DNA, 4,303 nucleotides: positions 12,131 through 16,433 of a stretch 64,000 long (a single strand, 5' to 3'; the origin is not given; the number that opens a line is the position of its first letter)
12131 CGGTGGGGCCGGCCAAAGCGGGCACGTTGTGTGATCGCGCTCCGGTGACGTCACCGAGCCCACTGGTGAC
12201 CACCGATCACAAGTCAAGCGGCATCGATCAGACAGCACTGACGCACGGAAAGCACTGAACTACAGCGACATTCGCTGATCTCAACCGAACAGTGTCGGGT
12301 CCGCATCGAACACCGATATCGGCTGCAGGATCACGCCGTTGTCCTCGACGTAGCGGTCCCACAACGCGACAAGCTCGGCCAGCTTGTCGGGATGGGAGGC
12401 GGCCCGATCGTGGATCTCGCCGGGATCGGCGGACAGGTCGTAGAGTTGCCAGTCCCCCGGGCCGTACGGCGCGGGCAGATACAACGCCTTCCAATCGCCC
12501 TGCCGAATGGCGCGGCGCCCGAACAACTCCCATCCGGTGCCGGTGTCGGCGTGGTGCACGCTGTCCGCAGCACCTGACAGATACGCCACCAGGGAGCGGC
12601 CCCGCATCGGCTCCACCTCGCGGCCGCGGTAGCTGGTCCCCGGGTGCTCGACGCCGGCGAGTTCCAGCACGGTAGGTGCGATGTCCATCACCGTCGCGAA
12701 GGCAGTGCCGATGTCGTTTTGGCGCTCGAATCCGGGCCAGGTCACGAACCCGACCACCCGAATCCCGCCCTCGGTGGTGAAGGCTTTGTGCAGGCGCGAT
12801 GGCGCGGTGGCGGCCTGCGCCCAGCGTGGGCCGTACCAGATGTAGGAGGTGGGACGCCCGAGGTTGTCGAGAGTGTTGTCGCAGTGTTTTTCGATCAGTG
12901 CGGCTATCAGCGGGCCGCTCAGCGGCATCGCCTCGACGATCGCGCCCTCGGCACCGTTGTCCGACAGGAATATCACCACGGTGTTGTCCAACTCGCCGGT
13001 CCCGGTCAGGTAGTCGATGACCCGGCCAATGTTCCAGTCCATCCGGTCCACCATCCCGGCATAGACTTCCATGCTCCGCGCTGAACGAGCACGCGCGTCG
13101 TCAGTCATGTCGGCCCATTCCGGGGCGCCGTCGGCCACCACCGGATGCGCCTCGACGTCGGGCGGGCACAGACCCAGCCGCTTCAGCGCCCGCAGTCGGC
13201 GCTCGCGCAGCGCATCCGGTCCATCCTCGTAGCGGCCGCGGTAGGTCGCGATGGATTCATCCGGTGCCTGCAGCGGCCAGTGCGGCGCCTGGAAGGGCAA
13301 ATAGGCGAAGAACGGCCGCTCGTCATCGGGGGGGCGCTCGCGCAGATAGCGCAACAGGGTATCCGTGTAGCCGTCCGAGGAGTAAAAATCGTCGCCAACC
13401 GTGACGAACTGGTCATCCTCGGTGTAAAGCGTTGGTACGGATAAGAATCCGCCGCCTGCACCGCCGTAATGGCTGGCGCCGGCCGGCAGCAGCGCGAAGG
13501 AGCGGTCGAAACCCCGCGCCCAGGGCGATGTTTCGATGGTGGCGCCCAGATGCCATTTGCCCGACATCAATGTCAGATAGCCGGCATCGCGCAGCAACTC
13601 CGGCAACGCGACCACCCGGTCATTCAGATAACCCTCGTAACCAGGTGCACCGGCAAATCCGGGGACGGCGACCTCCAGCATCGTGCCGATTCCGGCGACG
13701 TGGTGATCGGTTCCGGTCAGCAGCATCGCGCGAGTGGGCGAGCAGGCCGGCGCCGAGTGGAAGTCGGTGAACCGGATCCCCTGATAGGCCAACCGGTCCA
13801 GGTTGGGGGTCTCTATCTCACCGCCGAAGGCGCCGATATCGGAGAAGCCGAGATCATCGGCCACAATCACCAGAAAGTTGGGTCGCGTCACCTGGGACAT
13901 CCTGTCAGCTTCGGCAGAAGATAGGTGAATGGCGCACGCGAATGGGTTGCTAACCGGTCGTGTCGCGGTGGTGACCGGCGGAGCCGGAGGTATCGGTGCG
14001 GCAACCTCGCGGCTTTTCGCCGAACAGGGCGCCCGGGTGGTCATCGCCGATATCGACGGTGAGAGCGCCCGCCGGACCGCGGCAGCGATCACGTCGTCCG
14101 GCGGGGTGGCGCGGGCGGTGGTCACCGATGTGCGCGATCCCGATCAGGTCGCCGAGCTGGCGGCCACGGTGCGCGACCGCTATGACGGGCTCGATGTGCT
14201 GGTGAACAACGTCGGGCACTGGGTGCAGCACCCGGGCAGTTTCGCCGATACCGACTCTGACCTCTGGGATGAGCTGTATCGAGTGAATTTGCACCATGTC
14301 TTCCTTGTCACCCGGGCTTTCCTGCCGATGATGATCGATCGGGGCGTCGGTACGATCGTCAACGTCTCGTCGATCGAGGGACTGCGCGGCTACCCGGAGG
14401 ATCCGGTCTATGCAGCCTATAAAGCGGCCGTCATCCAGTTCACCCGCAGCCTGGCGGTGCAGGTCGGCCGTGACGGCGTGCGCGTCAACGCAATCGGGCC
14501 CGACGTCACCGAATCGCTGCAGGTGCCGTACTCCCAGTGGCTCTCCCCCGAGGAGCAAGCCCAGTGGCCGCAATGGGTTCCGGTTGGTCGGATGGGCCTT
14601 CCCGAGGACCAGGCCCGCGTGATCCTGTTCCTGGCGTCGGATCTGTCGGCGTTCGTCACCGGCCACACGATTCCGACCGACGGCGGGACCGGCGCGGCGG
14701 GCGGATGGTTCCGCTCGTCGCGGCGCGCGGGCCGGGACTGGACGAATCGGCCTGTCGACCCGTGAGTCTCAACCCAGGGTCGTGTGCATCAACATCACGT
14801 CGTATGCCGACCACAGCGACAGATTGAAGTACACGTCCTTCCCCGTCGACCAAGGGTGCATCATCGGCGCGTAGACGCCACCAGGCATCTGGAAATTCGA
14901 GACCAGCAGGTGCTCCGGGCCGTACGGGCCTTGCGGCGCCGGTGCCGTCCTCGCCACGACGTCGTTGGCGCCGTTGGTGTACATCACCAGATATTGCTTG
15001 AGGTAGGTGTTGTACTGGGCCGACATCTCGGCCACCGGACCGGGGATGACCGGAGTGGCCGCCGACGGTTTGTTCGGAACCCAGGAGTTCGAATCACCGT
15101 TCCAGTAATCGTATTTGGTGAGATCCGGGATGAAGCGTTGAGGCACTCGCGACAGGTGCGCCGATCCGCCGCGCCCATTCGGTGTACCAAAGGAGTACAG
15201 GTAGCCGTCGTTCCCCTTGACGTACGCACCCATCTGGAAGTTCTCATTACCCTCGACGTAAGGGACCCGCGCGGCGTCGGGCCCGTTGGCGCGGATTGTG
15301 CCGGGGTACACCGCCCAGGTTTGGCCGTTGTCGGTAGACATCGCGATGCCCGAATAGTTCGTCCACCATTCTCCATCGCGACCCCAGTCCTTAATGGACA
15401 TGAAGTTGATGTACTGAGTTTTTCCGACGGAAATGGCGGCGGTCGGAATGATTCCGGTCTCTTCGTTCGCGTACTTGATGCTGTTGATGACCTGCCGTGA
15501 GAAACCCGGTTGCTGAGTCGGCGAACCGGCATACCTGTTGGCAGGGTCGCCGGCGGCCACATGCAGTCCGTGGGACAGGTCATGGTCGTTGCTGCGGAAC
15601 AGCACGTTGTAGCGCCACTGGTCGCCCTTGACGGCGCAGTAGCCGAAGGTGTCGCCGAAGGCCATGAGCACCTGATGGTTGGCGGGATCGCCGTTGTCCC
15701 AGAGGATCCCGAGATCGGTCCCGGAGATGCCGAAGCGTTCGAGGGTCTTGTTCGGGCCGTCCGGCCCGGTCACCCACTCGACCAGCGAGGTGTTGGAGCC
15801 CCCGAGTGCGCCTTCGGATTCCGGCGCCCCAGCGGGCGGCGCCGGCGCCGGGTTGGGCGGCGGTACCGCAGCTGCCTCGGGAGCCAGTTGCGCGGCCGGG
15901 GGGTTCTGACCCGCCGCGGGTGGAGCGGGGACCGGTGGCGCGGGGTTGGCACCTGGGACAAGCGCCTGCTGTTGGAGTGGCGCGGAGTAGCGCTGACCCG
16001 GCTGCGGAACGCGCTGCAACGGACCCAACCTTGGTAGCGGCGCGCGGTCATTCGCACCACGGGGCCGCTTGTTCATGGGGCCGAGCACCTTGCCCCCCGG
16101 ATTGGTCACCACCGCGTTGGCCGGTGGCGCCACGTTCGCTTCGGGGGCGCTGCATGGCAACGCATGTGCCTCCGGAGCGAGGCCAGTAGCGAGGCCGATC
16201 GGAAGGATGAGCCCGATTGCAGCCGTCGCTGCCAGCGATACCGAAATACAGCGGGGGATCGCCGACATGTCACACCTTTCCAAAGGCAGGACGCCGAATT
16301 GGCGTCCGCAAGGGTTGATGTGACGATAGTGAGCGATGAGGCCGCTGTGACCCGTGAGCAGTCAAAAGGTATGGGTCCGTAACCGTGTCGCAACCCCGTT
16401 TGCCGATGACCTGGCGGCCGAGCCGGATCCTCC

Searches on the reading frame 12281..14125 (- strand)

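Call 9: search_protein_families(library=pfam, proteins=[window:12281-14125:-], max_evalue=0.00001)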
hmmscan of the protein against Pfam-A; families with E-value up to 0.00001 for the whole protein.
window:12281-14125:- (614 aa): 2 families
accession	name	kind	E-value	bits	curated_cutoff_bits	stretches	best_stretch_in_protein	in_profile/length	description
PF00884.28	Sulfatase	-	3.7e-58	197.6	25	1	82-492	1-301/301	Sulfatase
PF16347.10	SGSH_C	-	4.7e-06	27.3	29.3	0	447-573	8-130/154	N-sulphoglucosamine sulphohydrolase, C-terminal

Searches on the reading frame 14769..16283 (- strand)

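Call 9: search_protein_families(library=pfam, proteins=[window:14769-16283:-], max_evalue=0.00001)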
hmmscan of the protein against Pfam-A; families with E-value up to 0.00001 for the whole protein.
window:14769-16283:- (504 aa): 1 family
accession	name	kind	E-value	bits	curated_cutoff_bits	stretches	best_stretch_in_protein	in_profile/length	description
PF13810.12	DUF4185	-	9.8e-116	386.7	39.5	1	176-500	2-309/309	Domain of unknown function (DUF4185)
